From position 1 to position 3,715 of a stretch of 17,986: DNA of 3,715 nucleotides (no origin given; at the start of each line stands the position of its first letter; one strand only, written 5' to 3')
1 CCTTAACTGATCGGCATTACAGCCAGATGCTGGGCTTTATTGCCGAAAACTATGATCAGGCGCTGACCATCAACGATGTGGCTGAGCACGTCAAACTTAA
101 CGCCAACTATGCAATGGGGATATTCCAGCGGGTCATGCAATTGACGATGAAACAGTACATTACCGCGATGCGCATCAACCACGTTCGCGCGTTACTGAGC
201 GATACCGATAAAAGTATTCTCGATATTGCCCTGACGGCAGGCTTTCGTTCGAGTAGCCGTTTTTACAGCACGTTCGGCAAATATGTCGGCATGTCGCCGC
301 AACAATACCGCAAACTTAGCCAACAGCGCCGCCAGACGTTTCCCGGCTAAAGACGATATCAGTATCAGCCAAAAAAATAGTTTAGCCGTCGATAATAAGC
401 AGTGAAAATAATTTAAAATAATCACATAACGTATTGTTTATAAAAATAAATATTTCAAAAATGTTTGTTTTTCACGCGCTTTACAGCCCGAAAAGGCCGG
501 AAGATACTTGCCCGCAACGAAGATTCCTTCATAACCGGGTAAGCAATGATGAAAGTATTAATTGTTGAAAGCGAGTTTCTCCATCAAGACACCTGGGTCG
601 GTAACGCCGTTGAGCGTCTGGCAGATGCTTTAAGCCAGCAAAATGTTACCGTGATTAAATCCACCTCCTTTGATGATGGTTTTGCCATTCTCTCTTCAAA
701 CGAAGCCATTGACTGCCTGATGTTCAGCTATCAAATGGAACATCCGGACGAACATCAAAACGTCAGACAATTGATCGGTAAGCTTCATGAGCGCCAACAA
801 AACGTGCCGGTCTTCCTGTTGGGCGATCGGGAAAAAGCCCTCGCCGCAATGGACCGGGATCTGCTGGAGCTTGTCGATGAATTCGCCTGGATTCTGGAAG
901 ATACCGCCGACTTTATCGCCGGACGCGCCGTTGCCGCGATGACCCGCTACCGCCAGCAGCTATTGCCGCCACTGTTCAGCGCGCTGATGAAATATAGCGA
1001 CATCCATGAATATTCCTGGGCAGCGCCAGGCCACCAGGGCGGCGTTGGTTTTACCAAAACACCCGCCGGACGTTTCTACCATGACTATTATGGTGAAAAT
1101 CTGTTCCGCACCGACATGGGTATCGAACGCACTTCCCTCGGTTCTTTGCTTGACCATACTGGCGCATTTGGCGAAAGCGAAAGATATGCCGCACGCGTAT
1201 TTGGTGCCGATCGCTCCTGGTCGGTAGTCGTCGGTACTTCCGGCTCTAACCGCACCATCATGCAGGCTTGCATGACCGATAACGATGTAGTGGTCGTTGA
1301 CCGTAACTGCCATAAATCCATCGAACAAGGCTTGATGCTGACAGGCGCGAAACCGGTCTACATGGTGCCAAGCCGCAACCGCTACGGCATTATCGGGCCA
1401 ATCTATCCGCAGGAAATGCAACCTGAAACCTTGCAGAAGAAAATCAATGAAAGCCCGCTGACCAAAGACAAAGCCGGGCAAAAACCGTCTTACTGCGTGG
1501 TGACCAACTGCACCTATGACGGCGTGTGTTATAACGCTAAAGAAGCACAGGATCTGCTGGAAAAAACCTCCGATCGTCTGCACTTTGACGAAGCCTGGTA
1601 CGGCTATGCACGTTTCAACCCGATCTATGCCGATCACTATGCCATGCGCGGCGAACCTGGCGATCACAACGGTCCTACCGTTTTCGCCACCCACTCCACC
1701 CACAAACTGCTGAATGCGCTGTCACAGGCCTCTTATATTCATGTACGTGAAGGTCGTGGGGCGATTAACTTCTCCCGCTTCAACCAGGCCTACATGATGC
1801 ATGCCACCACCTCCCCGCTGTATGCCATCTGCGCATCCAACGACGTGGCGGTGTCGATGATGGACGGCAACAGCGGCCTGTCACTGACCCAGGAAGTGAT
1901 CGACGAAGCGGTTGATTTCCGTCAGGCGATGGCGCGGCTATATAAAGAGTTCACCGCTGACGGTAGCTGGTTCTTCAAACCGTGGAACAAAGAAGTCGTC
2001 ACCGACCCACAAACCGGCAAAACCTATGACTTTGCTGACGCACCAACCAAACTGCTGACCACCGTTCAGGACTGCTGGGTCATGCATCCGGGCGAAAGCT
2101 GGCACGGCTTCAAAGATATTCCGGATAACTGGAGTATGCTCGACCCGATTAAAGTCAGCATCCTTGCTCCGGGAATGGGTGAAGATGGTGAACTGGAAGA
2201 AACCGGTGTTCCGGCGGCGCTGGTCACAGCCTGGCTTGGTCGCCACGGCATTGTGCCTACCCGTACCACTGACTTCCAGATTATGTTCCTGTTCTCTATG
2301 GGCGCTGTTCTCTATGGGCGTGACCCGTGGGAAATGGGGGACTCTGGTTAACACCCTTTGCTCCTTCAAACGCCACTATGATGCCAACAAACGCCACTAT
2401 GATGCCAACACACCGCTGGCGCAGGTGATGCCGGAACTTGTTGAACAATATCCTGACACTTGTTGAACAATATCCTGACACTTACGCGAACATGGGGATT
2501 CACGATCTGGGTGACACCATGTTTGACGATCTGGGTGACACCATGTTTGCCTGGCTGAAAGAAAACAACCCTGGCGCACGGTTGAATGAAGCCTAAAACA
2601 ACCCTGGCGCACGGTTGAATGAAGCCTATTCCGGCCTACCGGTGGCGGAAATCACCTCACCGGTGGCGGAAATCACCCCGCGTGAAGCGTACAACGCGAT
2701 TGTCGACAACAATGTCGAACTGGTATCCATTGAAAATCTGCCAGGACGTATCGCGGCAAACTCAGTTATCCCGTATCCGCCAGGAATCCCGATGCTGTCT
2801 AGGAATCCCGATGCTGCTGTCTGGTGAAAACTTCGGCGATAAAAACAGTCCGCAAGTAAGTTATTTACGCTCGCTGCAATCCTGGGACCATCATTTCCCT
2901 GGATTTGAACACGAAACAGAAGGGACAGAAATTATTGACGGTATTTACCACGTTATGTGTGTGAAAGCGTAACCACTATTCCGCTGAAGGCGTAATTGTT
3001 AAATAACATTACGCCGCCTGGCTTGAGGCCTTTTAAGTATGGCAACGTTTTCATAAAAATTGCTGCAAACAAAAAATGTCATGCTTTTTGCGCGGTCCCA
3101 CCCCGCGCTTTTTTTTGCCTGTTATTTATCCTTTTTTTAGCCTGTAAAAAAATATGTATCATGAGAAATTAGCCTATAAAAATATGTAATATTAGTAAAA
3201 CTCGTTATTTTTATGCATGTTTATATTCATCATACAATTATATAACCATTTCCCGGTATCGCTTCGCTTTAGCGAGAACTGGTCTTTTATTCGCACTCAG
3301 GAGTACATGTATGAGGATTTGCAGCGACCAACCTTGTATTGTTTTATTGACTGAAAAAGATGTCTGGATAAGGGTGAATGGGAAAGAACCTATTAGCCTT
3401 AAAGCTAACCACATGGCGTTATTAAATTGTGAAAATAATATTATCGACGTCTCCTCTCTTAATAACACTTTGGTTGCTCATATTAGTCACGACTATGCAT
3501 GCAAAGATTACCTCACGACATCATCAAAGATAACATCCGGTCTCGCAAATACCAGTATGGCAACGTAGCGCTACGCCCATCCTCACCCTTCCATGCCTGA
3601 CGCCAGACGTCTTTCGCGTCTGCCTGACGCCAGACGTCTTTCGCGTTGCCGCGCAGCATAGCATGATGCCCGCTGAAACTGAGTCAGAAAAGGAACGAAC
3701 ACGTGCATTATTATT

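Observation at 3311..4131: adiY broken by the same duplication signature plus two frameshifts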

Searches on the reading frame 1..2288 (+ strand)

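Call 58: search_protein_families(library=ncbifam, proteins=[L003:7633-8391:+], max_evalue=0.001)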
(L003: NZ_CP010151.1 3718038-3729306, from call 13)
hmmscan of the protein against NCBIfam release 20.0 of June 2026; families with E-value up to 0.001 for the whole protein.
L003:7633-8391:+ (253 aa): 24 families
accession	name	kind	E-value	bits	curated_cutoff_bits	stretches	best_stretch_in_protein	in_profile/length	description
NF007432.1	PRK09978.1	equivalog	5.6e-45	153.6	500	1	37-249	34-245/274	DNA-binding transcriptional regulator GadX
NF007407.0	PRK09940.1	equivalog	2.2e-25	89.7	348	1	108-245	97-232/253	transcriptional regulator YdeO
NF011733.0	PRK15186.1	equivalog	2.6e-25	89.4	403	1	50-245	86-280/291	AraC family transcriptional regulator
NF011732.0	PRK15185.1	equivalog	9.6e-25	87.5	354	1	112-244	173-304/309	transcriptional regulator HilD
NF011618.0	PRK15044.1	equivalog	2.8e-23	82.7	423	1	127-244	173-290/295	invasion transcriptional regulator HilC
NF049968.1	QhpR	equivalog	5.3e-14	52.1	250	1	147-243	186-283/284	AraC-like transcriptional regulator QhpR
NF047455.1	TF_Staph_AryK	equivalog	2.1e-11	42.8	850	1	122-250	134-262/759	transcriptional regulator AryK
NF047788.1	TransRegPocR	equivalog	9.1e-11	41.6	500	1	152-249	195-293/296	transcriptional regulator PocR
NF052534.1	RzbtTranRegRhrA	equivalog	2.6e-09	36.8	500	1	148-242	209-306/312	rhizobactin biosynthesis transcriptional regulator RhrA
TIGR04094.1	adjacent_YSIRK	equivalog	3.5e-09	36.1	200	1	149-243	288-382/383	YSIRK-targeted surface antigen transcriptional regulator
NF007860.0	PRK10572.1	equivalog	6.6e-09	35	208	1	150-249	187-287/292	arabinose operon transcriptional regulator AraC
TIGR02297.1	HpaA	equivalog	2.6e-07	30.2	274.65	1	123-243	164-284/287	4-hydroxyphenylacetate catabolism regulatory protein HpaA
NF050186.1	TransRegGliRPseudo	equivalog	1.4e-06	27.9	570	1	167-248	257-338/338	AraC family transcriptional regulator GliR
NF007633.0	PRK10296.1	equivalog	5.9e-06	26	264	1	190-246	218-274/280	transcriptional regulator ChbR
NF006902.0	PRK09393.1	equivalog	7.4e-06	25.4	425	1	151-249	225-324/327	transcriptional regulator FtrA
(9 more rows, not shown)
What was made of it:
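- Tried and rejected: The best hit is GadX, below its cutoff (call 58).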

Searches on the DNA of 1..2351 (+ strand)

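Call 12: search_dna_similar(query=window:1-2288:+, collection=ecoli_genomes, mode=near, max_rows=12)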
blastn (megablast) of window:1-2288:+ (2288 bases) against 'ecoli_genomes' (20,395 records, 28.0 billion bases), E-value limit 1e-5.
Records with a match: 5412; places in all: 5414; records where one place covers at least 80% of the query: 5410.
Genomes with a match: 5412 of 5426; with a place that covers at least 80% of the query: 5410. Places per genome that has any: lowest 1, median 1, highest 2. On chromosomes: 5411 places; on plasmids: 3.
Best place of each record, by identity: >=99% 1992; 95-99% 3408; 90-95% 12.
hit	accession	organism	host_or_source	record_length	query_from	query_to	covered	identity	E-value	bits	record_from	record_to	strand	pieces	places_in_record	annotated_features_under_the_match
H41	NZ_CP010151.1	Escherichia coli strain D8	dog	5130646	20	2288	99%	100.0%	0e+0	4191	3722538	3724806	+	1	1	adiA: arginine decarboxylase | melR: transcriptional regulator MelR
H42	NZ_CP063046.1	Escherichia coli strain KC-Dl-1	Delphinapterus leucas (Beluga whale)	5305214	20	2288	99%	100.0%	0e+0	4191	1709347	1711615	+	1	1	adiA: arginine decarboxylase | melR: transcriptional regulator MelR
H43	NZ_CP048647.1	Escherichia coli strain GW-AmxH19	wastewater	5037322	20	2288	99%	100.0%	0e+0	4191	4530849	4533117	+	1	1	adiA: arginine decarboxylase | melR: transcriptional regulator MelR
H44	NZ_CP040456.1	Escherichia coli strain UPEC132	Homo sapiens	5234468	20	2288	99%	100.0%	0e+0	4191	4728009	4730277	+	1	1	adiA: arginine decarboxylase | melR: transcriptional regulator MelR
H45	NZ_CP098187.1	Escherichia coli strain Z0117EC0117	Canis lupus familiaris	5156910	20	2288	99%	100.0%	0e+0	4191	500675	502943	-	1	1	adiA: arginine decarboxylase | melR: transcriptional regulator MelR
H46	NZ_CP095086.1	Escherichia coli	Homo sapiens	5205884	20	2288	99%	100.0%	0e+0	4191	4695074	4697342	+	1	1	adiA: arginine decarboxylase | melR: transcriptional regulator MelR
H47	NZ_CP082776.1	Escherichia coli O4:H5 strain CU532-9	Homo sapiens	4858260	20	2288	99%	100.0%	0e+0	4191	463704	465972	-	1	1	adiA: arginine decarboxylase | melR: transcriptional regulator MelR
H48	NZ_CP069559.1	Escherichia coli strain FDAARGOS_1259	Homo sapiens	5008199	20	2288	99%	100.0%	0e+0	4191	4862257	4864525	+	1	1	adiA: arginine decarboxylase | melR: transcriptional regulator MelR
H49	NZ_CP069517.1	Escherichia coli strain FDAARGOS_1262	Homo sapiens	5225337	20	2288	99%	100.0%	0e+0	4191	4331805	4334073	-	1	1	adiA: arginine decarboxylase | melR: transcriptional regulator MelR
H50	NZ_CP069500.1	Escherichia coli strain FDAARGOS_1258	Homo sapiens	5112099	20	2288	99%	100.0%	0e+0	4191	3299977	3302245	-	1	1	adiA: arginine decarboxylase | melR: transcriptional regulator MelR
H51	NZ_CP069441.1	Escherichia coli strain FDAARGOS_1261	Homo sapiens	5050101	20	2288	99%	100.0%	0e+0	4191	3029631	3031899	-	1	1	adiA: arginine decarboxylase | melR: transcriptional regulator MelR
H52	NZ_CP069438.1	Escherichia coli strain FDAARGOS_1260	Homo sapiens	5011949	20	2288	99%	100.0%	0e+0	4191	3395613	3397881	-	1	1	adiA: arginine decarboxylase | melR: transcriptional regulator MelR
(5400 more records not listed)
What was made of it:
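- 20..2288 (+): melR 3' end and adiA 5' part, free of lesions. 100% identical to many E. coli genomes (call 12)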

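Call 13: get_annotated_region(hit=H41, flank=4500)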
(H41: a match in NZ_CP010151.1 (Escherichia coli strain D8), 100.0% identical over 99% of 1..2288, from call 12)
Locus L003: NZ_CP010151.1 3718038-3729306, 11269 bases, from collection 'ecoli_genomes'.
description: Escherichia coli strain D8 chromosome, complete genome
organism: Escherichia coli strain D8 (NCBI taxid 562)
replicon: chromosome; assembly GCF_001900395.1
host: dog; source: -; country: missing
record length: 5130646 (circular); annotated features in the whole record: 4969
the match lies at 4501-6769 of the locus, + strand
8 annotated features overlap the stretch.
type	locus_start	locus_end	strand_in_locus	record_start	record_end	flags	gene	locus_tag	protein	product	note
CDS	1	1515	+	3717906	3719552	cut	fumB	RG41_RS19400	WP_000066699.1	class I fumarate hydratase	-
CDS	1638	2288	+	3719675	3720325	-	yjdF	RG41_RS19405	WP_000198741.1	DUF2238 domain-containing protein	-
CDS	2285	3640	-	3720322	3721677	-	melA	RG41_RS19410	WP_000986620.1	alpha-galactosidase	-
CDS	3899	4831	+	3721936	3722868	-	melR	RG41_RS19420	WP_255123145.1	transcriptional regulator MelR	-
CDS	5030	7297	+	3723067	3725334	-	adiA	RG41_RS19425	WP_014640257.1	arginine decarboxylase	-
CDS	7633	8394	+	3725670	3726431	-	adiY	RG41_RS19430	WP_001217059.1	DNA-binding transcriptional activator AdiY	-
CDS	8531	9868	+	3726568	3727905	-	adiC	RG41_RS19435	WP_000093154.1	arginine/agmatine antiporter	-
CDS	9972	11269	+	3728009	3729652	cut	eptA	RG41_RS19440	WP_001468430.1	phosphoethanolamine transferase EptA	-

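Call 49: search_dna_similar(query=L009:1465-1565:+, collection=ecoli_genomes, mode=near, max_rows=5)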
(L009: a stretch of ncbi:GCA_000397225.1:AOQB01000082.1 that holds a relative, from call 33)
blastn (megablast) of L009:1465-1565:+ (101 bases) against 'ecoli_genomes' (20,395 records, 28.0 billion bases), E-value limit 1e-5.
Records with a match: 5399; places in all: 5401; records where one place covers at least 80% of the query: 5397.
Genomes with a match: 5399 of 5426; with a place that covers at least 80% of the query: 5397. Places per genome that has any: lowest 1, median 1, highest 2. On chromosomes: 5398 places; on plasmids: 3.
Best place of each record, by identity: >=99% 1; 90-95% 4448; 80-90% 950.
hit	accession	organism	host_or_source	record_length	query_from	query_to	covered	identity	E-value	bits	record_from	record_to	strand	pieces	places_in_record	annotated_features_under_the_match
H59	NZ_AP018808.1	Escherichia coli strain E2865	Bos taurus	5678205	1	101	100%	90.1%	1e-26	126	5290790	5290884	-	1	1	melR: transcriptional regulator MelR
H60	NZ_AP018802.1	Escherichia coli strain E2863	Bos taurus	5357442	1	101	100%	90.1%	1e-26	126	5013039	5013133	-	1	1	melR: transcriptional regulator MelR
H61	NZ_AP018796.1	Escherichia coli strain E2855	Bos taurus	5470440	1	101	100%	90.1%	1e-26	126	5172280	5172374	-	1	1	melR: transcriptional regulator MelR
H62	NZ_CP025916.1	Escherichia coli strain 120899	Homo sapiens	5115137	1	101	100%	90.1%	1e-26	126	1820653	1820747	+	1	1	melR: transcriptional regulator MelR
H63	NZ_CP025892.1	Escherichia coli strain 503025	Homo sapiens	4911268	1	101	100%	90.1%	1e-26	126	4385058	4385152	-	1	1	melR: transcriptional regulator MelR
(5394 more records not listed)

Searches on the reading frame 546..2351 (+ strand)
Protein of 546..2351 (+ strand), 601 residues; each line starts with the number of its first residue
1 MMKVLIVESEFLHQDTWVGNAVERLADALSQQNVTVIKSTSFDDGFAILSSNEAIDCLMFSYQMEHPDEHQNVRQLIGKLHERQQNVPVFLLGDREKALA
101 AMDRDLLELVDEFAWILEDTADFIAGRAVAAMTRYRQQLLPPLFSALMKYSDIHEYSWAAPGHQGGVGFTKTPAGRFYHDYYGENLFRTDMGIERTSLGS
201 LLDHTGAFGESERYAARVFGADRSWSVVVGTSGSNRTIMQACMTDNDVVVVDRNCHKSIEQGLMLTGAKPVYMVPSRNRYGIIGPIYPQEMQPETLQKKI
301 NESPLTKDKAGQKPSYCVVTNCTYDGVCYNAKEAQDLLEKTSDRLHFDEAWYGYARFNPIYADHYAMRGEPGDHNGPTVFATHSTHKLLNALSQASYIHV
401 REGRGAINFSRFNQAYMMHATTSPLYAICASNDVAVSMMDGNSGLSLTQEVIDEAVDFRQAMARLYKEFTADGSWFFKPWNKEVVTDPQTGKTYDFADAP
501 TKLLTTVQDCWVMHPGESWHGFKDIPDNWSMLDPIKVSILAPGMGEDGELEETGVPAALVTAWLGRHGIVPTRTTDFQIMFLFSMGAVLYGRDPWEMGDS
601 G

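Call 24: list_cluster_members(proteins=[window:546-2351:+, window:3663-3983:+, window:3311-3568:+, window:4402-4788:+])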
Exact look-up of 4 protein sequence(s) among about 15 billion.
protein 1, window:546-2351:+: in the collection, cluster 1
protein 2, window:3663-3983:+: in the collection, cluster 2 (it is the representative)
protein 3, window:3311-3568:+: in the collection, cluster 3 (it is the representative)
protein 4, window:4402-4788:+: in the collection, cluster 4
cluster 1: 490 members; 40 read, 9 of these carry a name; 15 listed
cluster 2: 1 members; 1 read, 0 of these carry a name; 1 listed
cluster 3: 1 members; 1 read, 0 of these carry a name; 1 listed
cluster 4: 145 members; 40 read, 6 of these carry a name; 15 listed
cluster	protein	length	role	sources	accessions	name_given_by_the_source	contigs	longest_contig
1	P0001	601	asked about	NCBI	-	-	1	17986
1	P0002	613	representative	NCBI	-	-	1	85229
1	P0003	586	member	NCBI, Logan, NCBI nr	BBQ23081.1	hypothetical protein WP2W18C03_39700 [Escherichia coli]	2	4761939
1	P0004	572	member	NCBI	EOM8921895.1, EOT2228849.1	arginine decarboxylase, partial [Escherichia coli]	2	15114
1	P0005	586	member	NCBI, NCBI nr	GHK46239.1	hypothetical protein ECZU08_18350 [Escherichia coli]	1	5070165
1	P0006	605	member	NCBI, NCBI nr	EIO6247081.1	arginine decarboxylase, partial [Escherichia coli] | arginine decarboxylase [Escherichia coli]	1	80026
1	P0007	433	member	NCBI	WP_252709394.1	Orn/Lys/Arg decarboxylase N-terminal domain-containing protein, partial [Shigella ...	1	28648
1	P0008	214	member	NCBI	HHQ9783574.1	TPA: arginine decarboxylase, partial [Pseudomonas aeruginosa]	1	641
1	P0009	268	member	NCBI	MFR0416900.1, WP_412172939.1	pyridoxal-dependent decarboxylase, partial [Escherichia coli]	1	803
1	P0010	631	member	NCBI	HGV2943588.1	TPA: arginine decarboxylase, partial [Escherichia coli]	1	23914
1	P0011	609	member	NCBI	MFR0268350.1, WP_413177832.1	arginine decarboxylase, partial [Escherichia coli]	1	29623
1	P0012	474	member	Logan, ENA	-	-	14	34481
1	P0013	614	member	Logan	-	-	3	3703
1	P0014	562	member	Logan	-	-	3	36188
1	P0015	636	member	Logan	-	-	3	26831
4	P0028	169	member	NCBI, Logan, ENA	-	-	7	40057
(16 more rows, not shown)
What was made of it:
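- On Natural adiY allele carrying the repeats: The AdiY fragments are singletons among about 15 billion proteins (call 24).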

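Call 33: find_encoding_contigs(protein=P0028, flank=10000, max_places=10)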
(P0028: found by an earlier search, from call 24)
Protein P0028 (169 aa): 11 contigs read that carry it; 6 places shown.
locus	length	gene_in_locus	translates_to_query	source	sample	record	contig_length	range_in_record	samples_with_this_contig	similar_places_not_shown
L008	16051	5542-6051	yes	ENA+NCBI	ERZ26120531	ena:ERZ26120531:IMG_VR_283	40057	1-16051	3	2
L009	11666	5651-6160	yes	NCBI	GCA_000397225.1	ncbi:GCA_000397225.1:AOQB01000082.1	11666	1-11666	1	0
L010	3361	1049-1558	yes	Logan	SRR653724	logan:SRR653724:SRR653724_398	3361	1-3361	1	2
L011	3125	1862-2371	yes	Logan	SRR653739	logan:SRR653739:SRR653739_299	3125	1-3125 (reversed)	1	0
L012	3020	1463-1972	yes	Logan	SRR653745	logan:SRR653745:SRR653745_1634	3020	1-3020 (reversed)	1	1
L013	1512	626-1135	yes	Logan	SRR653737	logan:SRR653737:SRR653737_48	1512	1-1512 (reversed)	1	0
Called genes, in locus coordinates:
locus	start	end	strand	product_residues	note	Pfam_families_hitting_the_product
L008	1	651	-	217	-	?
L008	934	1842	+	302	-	PF00165:HTH_AraC, PF12833:HTH_18, PF00165:HTH_AraC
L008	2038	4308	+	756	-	PF03709:OKR_DC_1_N, PF01276:OKR_DC_1, PF00282:Pyridoxal_deC (weak), PF03711:OKR_DC_1_C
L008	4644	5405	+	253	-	PF00165:HTH_AraC (weak), PF12833:HTH_18, PF00165:HTH_AraC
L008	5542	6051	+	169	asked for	PF13520:AA_permease_2, PF00324:AA_permease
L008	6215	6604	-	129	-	PF08765:Mor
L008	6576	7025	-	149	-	PF06252:GemA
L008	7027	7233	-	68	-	-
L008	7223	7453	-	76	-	-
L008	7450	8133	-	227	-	PF10979:DUF2786, PF23771:DUF7168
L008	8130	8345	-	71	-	-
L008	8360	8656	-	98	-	-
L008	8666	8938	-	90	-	-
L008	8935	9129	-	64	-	-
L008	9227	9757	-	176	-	PF07352:Phage_Mu_Gam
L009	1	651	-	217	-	?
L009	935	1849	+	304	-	PF00165:HTH_AraC, PF12833:HTH_18, PF00165:HTH_AraC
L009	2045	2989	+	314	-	PF03709:OKR_DC_1_N, PF01276:OKR_DC_1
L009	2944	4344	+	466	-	PF01276:OKR_DC_1, PF03711:OKR_DC_1_C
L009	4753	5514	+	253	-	PF00165:HTH_AraC (weak), PF12833:HTH_18, PF00165:HTH_AraC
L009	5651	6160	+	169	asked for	PF13520:AA_permease_2, PF00324:AA_permease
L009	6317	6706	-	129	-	PF08765:Mor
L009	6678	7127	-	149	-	PF06252:GemA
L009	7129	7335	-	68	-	-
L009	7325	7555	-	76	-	-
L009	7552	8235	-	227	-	PF10979:DUF2786, PF23771:DUF7168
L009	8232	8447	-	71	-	-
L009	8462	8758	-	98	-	-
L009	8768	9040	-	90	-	-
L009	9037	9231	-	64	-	-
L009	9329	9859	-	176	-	PF07352:Phage_Mu_Gam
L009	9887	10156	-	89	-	-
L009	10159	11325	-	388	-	PF13191:AAA_16 (weak), PF13401:AAA_22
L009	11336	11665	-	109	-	?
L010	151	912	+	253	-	PF00165:HTH_AraC (weak), PF12833:HTH_18, PF00165:HTH_AraC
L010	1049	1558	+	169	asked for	PF13520:AA_permease_2, PF00324:AA_permease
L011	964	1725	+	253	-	PF00165:HTH_AraC (weak), PF12833:HTH_18, PF00165:HTH_AraC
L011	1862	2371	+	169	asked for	PF13520:AA_permease_2, PF00324:AA_permease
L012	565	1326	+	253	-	PF00165:HTH_AraC (weak), PF12833:HTH_18, PF00165:HTH_AraC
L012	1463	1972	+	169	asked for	PF13520:AA_permease_2, PF00324:AA_permease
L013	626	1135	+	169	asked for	PF13520:AA_permease_2, PF00324:AA_permease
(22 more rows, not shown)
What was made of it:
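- On AdiY (AraC/XylS-type activator encoded between adiA and adiC): Sister loci encode 253 aa with PF12833 and PF00165 (call 33).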

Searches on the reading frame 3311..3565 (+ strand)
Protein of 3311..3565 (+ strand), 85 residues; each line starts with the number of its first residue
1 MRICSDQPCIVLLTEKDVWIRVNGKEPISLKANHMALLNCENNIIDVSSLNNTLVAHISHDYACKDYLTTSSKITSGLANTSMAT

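Call 58: search_protein_families(library=ncbifam, proteins=[window:3311-3565:+], max_evalue=0.001)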
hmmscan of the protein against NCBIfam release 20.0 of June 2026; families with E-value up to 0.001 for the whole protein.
window:3311-3565:+ (85 aa): 0 families
